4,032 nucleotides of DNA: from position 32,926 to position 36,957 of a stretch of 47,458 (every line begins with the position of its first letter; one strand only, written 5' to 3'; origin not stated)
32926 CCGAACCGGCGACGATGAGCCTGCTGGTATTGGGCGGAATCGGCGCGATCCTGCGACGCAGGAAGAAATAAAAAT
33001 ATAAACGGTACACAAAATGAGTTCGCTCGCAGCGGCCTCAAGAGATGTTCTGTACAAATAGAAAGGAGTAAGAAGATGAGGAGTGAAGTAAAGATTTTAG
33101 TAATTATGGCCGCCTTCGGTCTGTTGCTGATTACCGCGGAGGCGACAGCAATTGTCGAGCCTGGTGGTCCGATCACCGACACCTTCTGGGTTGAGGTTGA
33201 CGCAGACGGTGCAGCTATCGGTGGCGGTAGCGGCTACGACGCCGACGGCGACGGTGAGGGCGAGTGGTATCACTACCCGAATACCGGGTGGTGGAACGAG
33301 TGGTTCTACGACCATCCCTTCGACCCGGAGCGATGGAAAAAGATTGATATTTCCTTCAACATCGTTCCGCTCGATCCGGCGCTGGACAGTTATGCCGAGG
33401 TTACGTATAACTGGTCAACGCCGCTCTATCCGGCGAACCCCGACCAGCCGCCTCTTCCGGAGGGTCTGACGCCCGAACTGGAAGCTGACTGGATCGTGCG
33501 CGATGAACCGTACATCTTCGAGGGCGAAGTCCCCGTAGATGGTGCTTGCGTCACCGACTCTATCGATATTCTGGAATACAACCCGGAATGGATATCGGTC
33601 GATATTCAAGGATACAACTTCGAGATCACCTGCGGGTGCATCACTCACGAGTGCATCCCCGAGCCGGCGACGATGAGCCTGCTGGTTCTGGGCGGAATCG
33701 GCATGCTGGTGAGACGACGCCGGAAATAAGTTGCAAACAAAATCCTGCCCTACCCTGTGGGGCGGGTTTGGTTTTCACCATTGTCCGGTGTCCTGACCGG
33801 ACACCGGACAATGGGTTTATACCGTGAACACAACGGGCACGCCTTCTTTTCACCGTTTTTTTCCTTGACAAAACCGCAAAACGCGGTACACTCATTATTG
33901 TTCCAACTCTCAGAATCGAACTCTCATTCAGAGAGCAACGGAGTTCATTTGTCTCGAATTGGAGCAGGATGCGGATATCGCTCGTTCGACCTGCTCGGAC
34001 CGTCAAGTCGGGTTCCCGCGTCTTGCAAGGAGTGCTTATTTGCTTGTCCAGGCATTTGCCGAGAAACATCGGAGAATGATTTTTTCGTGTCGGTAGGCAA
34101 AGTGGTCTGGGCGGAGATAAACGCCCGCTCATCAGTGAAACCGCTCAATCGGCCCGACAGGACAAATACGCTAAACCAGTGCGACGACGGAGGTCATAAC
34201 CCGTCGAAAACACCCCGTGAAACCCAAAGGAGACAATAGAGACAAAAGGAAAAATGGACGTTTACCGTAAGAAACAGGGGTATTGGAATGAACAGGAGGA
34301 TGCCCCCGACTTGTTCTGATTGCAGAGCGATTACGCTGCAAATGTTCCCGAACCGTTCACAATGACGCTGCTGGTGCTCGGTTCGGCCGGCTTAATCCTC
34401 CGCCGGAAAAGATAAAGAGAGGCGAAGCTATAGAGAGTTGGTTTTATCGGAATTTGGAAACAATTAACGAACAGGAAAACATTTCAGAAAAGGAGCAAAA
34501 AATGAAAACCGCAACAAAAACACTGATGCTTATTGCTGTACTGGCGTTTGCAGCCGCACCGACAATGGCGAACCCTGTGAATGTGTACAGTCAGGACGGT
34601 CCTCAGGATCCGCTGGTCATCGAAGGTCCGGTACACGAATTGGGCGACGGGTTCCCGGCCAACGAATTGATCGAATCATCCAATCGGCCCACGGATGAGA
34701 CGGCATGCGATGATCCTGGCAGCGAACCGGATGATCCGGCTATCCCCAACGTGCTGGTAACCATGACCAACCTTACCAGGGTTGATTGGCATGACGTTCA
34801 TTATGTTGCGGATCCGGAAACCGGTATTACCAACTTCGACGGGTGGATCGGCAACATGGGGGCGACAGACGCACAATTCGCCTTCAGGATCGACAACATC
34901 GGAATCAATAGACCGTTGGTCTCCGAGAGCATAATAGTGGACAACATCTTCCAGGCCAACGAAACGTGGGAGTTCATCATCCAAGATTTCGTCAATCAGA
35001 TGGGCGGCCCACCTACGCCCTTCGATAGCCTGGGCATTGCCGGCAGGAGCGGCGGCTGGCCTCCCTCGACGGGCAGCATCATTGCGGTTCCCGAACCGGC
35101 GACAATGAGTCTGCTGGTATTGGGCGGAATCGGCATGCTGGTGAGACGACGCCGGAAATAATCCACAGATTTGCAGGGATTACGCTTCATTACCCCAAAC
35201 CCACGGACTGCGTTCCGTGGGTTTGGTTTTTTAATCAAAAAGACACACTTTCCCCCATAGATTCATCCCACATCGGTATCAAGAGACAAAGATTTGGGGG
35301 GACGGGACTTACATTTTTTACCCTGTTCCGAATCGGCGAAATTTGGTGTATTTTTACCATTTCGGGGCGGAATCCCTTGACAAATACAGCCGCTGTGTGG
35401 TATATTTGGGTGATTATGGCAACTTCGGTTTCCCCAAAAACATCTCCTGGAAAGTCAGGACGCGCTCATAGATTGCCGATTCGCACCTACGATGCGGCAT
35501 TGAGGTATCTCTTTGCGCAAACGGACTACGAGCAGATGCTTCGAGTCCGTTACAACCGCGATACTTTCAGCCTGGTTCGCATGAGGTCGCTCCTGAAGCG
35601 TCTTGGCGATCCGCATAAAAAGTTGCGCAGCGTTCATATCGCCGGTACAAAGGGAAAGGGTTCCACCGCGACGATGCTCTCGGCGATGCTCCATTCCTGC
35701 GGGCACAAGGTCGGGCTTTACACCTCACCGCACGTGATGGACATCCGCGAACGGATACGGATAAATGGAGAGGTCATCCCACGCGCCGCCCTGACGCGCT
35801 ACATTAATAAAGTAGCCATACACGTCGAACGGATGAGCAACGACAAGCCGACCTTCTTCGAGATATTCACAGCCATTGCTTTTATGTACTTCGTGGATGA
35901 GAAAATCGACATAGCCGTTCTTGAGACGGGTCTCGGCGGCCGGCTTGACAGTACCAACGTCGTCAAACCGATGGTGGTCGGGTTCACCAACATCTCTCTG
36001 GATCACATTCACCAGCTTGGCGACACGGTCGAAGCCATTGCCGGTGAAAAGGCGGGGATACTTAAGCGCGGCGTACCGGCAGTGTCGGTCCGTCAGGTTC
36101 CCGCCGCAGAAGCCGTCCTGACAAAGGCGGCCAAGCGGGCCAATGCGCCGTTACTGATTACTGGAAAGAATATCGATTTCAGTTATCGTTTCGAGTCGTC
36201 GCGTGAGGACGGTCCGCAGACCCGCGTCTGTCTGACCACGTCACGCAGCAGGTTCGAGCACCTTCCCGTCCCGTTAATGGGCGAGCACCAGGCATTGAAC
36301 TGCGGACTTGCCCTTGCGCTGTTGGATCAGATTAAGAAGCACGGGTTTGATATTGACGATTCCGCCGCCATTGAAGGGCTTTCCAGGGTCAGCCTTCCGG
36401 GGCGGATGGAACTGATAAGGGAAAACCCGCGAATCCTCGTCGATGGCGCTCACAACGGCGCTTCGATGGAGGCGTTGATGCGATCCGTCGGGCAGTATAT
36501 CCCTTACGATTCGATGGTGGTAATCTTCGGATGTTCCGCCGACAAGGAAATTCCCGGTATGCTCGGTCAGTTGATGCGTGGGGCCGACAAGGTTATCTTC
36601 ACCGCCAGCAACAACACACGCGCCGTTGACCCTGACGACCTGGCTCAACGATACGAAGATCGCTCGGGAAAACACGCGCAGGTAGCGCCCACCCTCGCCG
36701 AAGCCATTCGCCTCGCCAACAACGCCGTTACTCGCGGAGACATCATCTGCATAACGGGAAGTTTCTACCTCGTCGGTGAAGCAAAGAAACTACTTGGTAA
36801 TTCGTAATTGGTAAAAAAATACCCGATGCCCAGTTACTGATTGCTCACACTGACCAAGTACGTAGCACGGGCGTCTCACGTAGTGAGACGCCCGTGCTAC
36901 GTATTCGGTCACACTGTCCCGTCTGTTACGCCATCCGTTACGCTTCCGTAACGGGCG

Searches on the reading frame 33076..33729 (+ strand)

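Call 13: search_protein_families(library=pfam, proteins=[window:33076-33729:+])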
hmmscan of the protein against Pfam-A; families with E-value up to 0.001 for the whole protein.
window:33076-33729:+ (217 aa): 1 family
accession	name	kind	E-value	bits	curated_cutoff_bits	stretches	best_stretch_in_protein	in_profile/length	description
PF07589.16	PEP-CTERM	-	3.9e-05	24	20.7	1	194-216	2-24/24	PEP-CTERM motif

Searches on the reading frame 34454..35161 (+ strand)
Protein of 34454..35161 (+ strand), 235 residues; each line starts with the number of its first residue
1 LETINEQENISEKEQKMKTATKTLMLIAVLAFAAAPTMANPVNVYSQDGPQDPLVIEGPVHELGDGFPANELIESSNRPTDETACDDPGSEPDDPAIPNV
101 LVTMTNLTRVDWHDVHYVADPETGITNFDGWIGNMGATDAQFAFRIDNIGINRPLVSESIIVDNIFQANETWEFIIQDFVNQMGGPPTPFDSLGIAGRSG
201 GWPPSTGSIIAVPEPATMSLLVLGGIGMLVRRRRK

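Call 13: search_protein_families(library=pfam, proteins=[window:34454-35161:+])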
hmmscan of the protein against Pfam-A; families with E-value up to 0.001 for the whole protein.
window:34454-35161:+ (235 aa): 1 family
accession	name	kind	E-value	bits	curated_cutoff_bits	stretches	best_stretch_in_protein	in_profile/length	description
PF07589.16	PEP-CTERM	-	5.3e-06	26.7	20.7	1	211-234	1-24/24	PEP-CTERM motif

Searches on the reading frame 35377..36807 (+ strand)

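Call 14: search_protein_families(library=pfam, proteins=[window:35377-36807:+])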
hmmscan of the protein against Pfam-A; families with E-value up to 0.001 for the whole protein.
window:35377-36807:+ (476 aa): 2 families
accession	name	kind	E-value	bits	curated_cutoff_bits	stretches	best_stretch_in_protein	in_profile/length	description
PF02875.26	Mur_ligase_C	-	2.3e-23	83.8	28.4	1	342-463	1-127/127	Mur ligase, glutamate ligase domain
PF08245.18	Mur_ligase_M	-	5.3e-15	56.4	24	1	88-315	1-199/200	Mur ligase middle domain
